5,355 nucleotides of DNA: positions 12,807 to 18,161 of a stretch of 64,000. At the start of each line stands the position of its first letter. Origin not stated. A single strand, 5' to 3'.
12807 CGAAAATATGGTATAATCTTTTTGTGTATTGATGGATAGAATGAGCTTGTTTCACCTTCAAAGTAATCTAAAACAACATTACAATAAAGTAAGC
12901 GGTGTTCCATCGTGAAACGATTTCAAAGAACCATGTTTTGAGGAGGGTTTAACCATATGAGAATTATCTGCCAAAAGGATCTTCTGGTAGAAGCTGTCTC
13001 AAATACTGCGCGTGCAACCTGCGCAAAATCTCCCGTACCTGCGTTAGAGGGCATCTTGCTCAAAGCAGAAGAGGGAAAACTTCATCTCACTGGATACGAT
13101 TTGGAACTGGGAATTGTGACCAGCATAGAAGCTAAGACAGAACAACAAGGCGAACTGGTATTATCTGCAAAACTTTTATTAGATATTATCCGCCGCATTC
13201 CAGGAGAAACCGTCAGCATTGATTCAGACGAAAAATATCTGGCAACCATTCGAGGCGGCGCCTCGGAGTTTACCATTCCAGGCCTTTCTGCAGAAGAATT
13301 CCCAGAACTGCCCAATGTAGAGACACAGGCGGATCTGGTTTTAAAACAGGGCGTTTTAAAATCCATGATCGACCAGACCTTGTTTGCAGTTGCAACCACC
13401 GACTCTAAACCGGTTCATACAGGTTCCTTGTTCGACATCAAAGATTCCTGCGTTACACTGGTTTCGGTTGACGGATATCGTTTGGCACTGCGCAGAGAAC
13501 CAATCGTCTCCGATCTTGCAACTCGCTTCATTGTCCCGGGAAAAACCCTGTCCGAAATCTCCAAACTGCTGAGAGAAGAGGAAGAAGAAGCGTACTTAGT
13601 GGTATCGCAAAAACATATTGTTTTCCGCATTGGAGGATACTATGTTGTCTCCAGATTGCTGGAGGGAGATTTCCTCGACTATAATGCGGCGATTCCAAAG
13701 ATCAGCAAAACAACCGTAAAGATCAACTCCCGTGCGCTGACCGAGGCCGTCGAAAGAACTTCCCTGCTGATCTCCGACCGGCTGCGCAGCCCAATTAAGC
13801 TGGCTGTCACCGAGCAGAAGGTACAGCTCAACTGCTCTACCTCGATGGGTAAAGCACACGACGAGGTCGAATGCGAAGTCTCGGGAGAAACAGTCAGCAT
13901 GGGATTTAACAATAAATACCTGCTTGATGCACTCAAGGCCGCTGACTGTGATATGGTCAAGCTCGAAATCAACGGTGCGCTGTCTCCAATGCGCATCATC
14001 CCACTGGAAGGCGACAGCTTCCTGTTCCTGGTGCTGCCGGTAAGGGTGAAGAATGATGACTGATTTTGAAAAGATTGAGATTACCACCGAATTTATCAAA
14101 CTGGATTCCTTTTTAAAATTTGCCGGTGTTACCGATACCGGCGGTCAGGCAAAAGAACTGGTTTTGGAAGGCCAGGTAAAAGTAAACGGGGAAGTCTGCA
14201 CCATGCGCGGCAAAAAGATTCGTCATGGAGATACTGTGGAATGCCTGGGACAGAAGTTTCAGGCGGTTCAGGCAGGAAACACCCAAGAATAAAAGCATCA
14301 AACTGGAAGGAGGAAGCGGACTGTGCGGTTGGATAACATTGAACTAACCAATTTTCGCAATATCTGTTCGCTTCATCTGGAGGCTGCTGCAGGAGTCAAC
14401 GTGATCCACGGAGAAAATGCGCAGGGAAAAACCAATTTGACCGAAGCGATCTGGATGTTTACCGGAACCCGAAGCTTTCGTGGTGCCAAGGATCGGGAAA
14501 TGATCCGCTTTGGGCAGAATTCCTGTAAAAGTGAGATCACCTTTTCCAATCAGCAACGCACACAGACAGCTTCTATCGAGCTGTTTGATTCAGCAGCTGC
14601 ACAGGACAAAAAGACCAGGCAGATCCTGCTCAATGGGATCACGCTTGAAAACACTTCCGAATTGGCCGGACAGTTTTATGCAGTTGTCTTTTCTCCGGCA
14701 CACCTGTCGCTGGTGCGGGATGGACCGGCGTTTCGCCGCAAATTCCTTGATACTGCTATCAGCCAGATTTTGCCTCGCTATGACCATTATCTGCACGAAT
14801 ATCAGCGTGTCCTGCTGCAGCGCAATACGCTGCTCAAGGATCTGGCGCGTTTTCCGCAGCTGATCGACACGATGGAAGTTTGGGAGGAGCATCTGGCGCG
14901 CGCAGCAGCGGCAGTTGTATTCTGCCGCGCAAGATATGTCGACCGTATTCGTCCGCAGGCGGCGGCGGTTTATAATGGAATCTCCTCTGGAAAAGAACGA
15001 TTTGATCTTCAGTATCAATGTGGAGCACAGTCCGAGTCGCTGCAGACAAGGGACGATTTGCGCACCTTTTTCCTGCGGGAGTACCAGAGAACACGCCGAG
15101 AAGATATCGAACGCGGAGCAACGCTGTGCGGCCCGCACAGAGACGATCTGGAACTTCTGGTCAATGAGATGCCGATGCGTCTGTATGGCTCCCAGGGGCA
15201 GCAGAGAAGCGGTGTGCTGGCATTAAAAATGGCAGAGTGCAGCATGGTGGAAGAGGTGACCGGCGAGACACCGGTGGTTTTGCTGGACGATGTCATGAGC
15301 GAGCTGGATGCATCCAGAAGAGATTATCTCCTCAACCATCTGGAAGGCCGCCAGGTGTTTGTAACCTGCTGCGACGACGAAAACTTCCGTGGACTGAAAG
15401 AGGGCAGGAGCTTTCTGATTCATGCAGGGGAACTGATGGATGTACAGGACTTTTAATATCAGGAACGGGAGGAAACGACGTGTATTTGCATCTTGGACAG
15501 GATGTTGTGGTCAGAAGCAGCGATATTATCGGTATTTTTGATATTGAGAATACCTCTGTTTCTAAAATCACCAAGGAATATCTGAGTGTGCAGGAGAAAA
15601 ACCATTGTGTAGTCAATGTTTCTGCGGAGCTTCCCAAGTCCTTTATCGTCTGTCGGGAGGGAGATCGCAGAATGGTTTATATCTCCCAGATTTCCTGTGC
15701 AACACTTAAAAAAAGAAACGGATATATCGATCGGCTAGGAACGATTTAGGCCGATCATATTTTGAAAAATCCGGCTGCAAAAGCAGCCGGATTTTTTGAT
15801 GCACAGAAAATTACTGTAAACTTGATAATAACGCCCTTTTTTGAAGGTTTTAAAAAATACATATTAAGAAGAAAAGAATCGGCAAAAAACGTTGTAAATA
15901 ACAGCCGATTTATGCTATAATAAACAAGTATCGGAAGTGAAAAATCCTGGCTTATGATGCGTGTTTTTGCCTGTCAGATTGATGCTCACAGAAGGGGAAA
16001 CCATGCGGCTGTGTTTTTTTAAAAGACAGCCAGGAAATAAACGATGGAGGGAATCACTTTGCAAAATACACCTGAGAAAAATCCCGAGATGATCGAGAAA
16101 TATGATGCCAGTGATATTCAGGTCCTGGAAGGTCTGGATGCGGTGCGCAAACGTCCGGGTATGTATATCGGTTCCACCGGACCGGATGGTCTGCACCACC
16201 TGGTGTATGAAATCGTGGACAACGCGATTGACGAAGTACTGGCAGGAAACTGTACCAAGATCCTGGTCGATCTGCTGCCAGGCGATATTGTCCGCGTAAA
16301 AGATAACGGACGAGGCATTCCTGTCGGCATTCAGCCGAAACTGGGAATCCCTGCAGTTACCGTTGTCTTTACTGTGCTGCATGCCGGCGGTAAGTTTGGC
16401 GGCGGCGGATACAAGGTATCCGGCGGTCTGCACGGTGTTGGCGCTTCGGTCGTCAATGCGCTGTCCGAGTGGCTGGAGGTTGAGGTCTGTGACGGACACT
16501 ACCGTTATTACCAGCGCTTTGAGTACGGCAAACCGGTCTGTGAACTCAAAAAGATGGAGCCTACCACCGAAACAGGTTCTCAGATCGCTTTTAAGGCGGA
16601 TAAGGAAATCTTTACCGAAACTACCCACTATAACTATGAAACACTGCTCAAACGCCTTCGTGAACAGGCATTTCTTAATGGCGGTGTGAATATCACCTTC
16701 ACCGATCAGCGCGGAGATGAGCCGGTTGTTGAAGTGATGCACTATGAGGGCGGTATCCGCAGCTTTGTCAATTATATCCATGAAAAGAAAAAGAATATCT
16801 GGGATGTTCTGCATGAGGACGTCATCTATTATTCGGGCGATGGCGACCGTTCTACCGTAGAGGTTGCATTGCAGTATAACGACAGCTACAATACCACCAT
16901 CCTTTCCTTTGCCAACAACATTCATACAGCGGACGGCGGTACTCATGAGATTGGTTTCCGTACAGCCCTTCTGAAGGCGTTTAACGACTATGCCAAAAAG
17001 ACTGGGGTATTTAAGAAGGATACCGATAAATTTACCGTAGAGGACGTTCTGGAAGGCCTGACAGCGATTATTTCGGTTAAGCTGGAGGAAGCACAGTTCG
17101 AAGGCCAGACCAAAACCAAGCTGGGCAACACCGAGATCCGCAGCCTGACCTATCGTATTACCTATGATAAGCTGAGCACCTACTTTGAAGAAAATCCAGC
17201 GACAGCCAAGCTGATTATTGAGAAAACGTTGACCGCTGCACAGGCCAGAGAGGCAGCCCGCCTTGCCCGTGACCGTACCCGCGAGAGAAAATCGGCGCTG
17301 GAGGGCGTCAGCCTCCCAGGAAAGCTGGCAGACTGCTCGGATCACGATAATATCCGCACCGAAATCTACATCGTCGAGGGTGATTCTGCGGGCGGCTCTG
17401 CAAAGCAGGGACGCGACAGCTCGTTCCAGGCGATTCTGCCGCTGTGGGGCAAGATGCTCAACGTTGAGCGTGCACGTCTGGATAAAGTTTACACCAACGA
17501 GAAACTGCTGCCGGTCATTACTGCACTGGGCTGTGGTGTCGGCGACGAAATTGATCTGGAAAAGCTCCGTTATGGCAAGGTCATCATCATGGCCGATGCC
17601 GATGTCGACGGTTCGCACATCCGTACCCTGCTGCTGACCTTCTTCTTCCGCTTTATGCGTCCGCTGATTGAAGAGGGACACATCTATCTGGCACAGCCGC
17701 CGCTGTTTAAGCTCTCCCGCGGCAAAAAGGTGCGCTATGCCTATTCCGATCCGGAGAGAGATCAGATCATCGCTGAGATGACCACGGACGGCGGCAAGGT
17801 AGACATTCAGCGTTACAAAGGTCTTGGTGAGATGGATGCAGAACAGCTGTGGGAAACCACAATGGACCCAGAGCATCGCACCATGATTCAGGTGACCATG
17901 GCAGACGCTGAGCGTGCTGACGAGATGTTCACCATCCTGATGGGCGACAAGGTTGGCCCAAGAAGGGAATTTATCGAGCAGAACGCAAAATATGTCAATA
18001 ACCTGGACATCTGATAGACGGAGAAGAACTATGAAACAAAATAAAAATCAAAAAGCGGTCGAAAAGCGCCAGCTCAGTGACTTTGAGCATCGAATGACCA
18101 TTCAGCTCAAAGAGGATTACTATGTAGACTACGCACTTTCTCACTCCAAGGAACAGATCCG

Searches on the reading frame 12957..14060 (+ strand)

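Call 22: search_protein_families(library=ncbifam, proteins=[window:12957-14060:+], max_evalue=0.00001)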
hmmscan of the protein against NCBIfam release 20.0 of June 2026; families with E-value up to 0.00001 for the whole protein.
window:12957-14060:+ (368 aa): 3 families
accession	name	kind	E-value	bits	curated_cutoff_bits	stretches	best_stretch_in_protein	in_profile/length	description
TIGR00663.1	dnan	equivalog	9.2e-86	288.1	137.65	1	1-363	1-366/367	DNA polymerase III subunit beta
NF004184.0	PRK05643.3-2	equivalog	5.5e-43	147.3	443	1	1-363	1-374/375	DNA polymerase III subunit beta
NF011508.0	PRK14946.1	equivalog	5.7e-18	65.2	513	1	1-348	1-350/366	DNA polymerase III subunit beta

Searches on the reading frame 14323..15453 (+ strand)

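Call 52: search_protein_families(library=ncbifam, proteins=[window:14323-15453:+], max_evalue=1e-8)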
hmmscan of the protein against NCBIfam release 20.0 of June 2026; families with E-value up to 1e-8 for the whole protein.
window:14323-15453:+ (377 aa): 4 families
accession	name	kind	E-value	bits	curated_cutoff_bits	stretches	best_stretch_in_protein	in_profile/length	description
TIGR00611.2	recf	equivalog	7.6e-104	347.5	172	1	3-349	1-338/339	DNA replication/repair protein RecF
NF010680.0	PRK14079.1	equivalog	2.8e-62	210.8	386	1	1-339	1-314/349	recombination protein F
NF045487.1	ASRP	equivalog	3.7e-09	35.7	300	0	19-58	10-51/593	archaea-specific SMC-related protein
NF002572.0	PRK02224.1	equivalog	7.9e-09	34.4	1087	0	1-79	1-79/888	DNA double-strand break repair ATPase Rad50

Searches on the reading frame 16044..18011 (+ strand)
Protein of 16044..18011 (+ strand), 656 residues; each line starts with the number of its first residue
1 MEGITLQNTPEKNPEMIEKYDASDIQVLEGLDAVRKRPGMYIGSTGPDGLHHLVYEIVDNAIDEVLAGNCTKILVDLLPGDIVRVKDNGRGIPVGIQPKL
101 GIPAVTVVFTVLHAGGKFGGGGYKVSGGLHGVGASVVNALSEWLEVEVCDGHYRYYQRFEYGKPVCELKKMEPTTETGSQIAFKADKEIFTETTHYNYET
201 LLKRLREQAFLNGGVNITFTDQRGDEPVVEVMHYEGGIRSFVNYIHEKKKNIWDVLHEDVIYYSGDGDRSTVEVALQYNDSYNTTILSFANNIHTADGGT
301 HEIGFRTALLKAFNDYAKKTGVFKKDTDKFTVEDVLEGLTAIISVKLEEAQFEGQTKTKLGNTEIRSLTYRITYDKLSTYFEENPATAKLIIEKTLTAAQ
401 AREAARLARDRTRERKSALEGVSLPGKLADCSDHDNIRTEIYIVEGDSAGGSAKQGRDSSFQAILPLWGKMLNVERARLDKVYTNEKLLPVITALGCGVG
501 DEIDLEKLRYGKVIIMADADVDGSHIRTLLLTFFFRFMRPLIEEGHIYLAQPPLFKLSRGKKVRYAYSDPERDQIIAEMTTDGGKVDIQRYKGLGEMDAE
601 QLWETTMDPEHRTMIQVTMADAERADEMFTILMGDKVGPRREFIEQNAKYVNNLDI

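Call 52: search_protein_families(library=ncbifam, proteins=[window:16044-18011:+], max_evalue=1e-8)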
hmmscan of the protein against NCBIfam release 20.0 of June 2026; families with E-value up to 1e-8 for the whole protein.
window:16044-18011:+ (656 aa): 5 families
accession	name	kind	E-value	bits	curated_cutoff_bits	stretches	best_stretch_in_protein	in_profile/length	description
NF004189.0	PRK05644.1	subfamily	8.8e-294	975.8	740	1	15-656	5-641/641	DNA gyrase subunit B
TIGR01059.1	gyrB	equivalog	4.5e-281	933.9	882.4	1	20-656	1-639/639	DNA topoisomerase (ATP-hydrolyzing) subunit B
NF011501.0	PRK14939.1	subfamily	1.3e-280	933.4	796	2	14-583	4-567/803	DNA gyrase subunit B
TIGR01058.1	parE_Gpos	equivalog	2.5e-235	782.6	899.95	1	16-650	1-629/637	DNA topoisomerase IV subunit B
TIGR01055.1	parE_Gneg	equivalog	3.2e-174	580.8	723.35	1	19-647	3-621/625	DNA topoisomerase IV subunit B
